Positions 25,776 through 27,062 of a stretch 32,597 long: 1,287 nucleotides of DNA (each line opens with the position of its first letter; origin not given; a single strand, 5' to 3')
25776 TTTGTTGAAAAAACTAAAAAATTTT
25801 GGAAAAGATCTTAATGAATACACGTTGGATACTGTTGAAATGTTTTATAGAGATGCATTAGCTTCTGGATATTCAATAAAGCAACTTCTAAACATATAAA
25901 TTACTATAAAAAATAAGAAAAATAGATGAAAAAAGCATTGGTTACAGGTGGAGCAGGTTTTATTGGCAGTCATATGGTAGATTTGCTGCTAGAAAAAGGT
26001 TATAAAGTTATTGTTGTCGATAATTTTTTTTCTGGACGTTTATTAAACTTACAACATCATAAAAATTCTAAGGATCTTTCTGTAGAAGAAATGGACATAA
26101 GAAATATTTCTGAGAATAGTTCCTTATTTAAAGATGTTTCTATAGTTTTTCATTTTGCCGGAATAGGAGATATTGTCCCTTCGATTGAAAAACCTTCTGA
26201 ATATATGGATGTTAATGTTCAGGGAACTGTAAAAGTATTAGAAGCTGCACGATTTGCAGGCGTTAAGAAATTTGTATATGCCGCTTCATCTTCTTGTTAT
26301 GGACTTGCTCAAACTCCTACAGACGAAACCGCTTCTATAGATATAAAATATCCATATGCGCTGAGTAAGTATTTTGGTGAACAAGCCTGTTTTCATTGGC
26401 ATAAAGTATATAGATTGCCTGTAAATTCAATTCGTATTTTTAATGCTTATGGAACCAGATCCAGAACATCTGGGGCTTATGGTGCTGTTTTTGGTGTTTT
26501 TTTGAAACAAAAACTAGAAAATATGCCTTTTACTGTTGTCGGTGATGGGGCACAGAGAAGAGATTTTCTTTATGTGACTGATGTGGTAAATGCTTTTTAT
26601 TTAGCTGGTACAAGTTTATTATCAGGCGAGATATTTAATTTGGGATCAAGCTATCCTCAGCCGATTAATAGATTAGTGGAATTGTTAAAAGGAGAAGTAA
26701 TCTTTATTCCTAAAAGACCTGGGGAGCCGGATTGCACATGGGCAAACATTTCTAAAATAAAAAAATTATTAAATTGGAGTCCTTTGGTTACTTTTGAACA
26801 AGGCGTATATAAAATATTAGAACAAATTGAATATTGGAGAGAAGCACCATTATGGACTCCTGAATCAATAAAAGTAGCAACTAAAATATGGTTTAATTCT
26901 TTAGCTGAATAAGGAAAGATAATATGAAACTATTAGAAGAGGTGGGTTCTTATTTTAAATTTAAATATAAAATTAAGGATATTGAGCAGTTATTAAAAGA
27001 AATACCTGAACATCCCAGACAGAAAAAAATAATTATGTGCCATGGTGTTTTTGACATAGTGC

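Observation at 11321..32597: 21-gene heptose-centred glycan locus in an apparently chlamydial genome, with no exporter, polymerase, ligase or priming transferase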

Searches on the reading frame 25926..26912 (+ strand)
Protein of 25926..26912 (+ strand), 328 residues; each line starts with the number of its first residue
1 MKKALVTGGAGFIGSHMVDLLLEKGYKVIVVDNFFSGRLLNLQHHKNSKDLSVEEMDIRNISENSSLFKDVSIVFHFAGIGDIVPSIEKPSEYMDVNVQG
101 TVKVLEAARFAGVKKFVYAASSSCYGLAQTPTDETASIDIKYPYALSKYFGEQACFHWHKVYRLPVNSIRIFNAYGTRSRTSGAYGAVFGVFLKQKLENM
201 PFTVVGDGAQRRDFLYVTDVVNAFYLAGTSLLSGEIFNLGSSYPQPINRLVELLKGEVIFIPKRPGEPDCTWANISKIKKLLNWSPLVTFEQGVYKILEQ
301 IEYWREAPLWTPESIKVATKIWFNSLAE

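Call 5: search_protein_families(library=pfam, proteins=[window:25926-26912:+], max_evalue=0.01)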
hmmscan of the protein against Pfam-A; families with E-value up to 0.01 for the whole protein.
window:25926-26912:+ (328 aa): 10 families
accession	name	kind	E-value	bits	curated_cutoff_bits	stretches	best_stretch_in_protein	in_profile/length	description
PF01370.27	Epimerase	-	2.2e-57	194.7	20.9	1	4-240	1-240/240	NAD dependent epimerase/dehydratase family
PF16363.11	GDP_Man_Dehyd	-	2.3e-55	188.8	27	1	5-296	1-331/332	GDP-mannose 4,6 dehydratase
PF01073.25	3Beta_HSD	-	2.6e-23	82.9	22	1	5-233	1-234/280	3-beta hydroxysteroid dehydrogenase/isomerase family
PF02719.21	Polysacc_synt_2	-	2.6e-13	50.2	20.2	1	5-253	2-242/293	Polysaccharide biosynthesis protein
PF07993.18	NAD_binding_4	-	1.2e-10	41.4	20.1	1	63-178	81-210/258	Male sterility protein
PF13460.12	NAD_binding_10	-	1.6e-07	31.8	27.2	1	8-134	1-111/184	NAD(P)H-binding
PF00106.31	adh_short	-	4.1e-06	26.9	26.6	1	2-107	1-118/195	short chain dehydrogenase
PF05368.20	NmrA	-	4.6e-06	26.9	27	1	2-121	3-107/298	NmrA-like family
PF04321.23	RmlD_sub_bind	-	1e-05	25.3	27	1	3-157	2-138/287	RmlD substrate binding domain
PF08659.16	KR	-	0.0033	17.8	22.6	0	5-32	4-31/180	KR domain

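Call 10: search_protein_families(library=ncbifam, proteins=[window:25926-26912:+], max_evalue=0.001)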
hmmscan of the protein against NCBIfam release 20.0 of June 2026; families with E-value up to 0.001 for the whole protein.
window:25926-26912:+ (328 aa): 40 families (the best 25 are shown)
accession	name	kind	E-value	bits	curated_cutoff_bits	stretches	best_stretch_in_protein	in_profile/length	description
TIGR01179.1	galE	equivalog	1.8e-43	148.6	262.3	2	4-179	2-181/332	UDP-glucose 4-epimerase GalE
TIGR04180.1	EDH_00030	hypoth_equivalog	2.1e-43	148.5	475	1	5-256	2-254/297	NAD-dependent 4,6-dehydratase LegB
TIGR01181.1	dTDP_gluc_dehyt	equivalog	1.8e-38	132.4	365.1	1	4-298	2-308/321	dTDP-glucose 4,6-dehydratase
NF011728.1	PRK15181.1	equivalog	6.4e-34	117.5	760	1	2-249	16-273/348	Vi polysaccharide biosynthesis UDP-N-acetylglucosaminuronic acid C-4 epimerase TviC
TIGR02197.1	heptose_epim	equivalog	2.8e-32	112.2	274.6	1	5-299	2-311/316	ADP-glyceromanno-heptose 6-epimerase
NF007956.0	PRK10675.1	subfamily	2.3e-29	102.6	394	1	3-178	2-184/338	UDP-glucose 4-epimerase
NF007582.0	PRK10217.1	equivalog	2e-28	99.5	698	1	1-298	1-328/355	dTDP-glucose 4,6-dehydratase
NF007490.0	PRK10084.1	subfamily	2.4e-26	92.6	649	2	3-109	2-112/361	dTDP-glucose 4,6-dehydratase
TIGR03466.1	HpnA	hypoth_equivalog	4.3e-18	65.3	367.65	1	3-158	2-155/327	hopanoid-associated sugar epimerase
NF008360.0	PRK11150.1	equivalog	2.8e-17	62.9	452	1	5-242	3-238/310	ADP-glyceromanno-heptose 6-epimerase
NF042422.1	oxyalk_red_OleD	equivalog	9.7e-16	58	580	1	3-227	2-214/329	2-alkyl-3-oxoalkanoate reductase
TIGR01472.1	gmd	equivalog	1.6e-15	57.1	415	1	2-226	1-237/342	GDP-mannose 4,6-dehydratase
NF047922.1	GDPFucSynFcl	equivalog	5.3e-14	52.4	500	1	3-297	4-297/308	GDP-L-fucose synthase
TIGR02622.1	CDP_4_6_dhtase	equivalog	1.4e-13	50.7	278.45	1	2-162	5-172/352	CDP-glucose 4,6-dehydratase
NF042423.1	oxyalk_red_Shew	equivalog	3e-13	49.5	580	1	2-156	9-157/331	2-alkyl-3-oxoalkanoate reductase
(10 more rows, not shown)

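Call 22: search_solved_structures(query=window:25926-26912:+, max_evalue=1e-20)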
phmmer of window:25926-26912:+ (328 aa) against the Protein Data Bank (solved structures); distinct sequences matched with E-value up to 1e-20: 65 (the best 60 are shown).
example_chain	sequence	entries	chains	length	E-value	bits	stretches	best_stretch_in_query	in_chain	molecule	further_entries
6zl6_A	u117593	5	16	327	1.3e-43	152.8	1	3-301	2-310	Epimerase domain-containing protein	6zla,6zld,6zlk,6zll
4zrm_A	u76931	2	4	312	1.8e-43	152.4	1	4-305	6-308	UDP-glucose 4-epimerase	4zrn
6zlj_A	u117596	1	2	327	4.8e-43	151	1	3-301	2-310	Epimerase domain-containing protein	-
7ys8_A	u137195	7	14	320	6.1e-43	150.7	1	3-304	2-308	UDP-glucose 4-epimerase | UDP-glucose 4-epimerase along with EC 5.1.3.2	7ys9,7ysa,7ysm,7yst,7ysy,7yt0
6dnt_A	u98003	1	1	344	4.5e-39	138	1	2-282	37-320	NAD-dependent epimerase/dehydratase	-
6bwl_A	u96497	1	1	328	2.1e-38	135.8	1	3-302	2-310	Pal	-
6pmh_A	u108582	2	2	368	4.2e-37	131.5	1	3-296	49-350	UDP-glucose 4-epimerase related protein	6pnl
4m55_A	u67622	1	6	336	1.8e-36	129.4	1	2-304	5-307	UDP-glucuronic acid decarboxylase 1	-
4lk3_A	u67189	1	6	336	6.4e-36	127.6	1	2-304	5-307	UDP-glucuronic acid decarboxylase 1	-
4gll_A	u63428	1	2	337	6.4e-36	127.6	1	2-304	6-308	UDP-glucuronic acid decarboxylase 1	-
2b69_A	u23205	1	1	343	7.7e-36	127.3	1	2-303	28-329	UDP-glucuronate decarboxylase 1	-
3icp_A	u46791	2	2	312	3.8e-34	121.8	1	4-301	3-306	NAD-dependent epimerase/dehydratase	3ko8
1sb8_A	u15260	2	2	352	7.9e-34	120.7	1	4-294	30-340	wbpP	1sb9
6wjb_A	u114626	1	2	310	3.8e-33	118.5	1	3-226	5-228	NAD-dependent epimerase/dehydratase family protein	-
8rdg_A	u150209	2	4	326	2.2e-32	116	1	3-262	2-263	SDR family NAD(P)-dependent oxidoreductase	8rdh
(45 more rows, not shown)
